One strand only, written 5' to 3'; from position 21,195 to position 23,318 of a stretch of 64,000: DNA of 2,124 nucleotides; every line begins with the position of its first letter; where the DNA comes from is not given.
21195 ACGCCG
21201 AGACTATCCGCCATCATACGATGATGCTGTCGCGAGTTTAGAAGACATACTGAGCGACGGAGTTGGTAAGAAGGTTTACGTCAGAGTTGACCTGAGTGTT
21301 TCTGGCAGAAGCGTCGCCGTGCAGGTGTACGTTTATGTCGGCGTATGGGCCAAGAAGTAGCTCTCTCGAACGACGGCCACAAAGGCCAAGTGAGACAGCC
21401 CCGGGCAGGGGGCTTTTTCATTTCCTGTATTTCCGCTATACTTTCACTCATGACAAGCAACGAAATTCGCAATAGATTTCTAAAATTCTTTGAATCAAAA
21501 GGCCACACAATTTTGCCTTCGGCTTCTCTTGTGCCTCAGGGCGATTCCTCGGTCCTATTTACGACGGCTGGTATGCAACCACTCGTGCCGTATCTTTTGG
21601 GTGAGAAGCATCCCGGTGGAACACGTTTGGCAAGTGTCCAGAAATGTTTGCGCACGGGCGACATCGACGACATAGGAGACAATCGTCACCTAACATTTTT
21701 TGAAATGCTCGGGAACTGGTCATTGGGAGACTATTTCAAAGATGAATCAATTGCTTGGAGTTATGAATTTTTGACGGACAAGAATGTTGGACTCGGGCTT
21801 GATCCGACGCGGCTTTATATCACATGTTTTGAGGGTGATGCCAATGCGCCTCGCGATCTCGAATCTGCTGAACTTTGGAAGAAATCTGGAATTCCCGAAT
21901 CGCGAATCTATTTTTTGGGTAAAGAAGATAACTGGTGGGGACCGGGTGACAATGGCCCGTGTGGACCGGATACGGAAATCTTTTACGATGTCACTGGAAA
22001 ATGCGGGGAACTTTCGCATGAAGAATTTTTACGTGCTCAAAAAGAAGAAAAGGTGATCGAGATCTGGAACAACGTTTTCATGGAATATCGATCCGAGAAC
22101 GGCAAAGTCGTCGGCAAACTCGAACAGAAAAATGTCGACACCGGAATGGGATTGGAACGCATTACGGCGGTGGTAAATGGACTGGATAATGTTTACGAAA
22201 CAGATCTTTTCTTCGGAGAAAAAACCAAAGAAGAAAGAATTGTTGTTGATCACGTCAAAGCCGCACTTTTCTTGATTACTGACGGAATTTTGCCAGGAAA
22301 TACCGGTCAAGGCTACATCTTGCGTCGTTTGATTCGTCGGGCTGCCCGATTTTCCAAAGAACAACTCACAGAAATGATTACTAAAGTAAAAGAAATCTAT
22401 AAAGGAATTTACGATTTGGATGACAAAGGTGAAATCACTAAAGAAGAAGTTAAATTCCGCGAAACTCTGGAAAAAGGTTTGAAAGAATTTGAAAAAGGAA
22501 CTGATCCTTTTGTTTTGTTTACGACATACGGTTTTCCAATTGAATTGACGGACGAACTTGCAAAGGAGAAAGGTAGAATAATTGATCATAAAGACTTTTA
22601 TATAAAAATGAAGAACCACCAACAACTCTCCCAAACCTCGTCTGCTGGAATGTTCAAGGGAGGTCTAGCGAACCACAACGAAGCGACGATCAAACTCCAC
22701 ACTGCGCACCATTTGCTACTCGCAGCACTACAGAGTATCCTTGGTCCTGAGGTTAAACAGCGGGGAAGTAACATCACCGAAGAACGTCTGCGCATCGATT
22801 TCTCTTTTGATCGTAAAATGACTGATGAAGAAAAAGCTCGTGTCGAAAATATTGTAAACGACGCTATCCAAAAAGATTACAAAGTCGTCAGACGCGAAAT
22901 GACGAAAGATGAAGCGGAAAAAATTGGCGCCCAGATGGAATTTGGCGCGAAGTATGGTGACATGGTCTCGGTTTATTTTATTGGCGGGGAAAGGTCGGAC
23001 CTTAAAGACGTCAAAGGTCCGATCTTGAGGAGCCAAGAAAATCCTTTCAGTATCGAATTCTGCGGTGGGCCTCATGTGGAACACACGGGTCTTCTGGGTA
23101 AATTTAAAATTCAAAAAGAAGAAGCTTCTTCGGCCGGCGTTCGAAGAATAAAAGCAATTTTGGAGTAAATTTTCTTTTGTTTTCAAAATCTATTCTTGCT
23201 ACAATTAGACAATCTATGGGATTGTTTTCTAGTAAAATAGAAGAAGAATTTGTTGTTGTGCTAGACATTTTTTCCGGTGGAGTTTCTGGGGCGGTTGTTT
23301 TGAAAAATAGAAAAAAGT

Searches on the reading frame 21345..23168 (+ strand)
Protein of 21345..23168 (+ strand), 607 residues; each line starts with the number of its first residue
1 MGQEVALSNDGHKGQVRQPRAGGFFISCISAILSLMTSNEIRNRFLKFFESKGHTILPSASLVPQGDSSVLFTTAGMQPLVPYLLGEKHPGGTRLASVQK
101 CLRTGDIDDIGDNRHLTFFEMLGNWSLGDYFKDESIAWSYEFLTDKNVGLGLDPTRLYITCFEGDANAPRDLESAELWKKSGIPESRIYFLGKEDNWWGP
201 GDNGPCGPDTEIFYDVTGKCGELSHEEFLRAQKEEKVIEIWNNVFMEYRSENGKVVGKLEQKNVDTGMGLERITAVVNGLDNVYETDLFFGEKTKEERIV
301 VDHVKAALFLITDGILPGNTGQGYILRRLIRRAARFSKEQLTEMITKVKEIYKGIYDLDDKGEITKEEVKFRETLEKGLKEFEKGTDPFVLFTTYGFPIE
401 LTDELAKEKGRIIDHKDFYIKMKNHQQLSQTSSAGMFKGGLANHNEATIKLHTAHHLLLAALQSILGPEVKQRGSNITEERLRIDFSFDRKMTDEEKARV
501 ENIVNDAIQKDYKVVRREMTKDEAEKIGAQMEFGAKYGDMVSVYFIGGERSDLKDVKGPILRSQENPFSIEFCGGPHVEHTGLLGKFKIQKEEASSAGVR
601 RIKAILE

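Call 69: search_protein_families(library=pfam, proteins=[window:21345-23168:+], max_evalue=0.00001)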
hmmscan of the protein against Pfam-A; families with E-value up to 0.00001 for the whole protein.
window:21345-23168:+ (607 aa): 2 families
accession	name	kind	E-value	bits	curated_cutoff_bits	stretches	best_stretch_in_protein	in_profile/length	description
PF01411.24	tRNA-synt_2c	-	1.2e-111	374.4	30.3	1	40-437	1-436/552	tRNA synthetases class II (A)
PF07973.19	tRNA_SAD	-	1.1e-15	57.7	24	1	541-602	1-43/44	Threonyl and Alanyl tRNA synthetase second additional domain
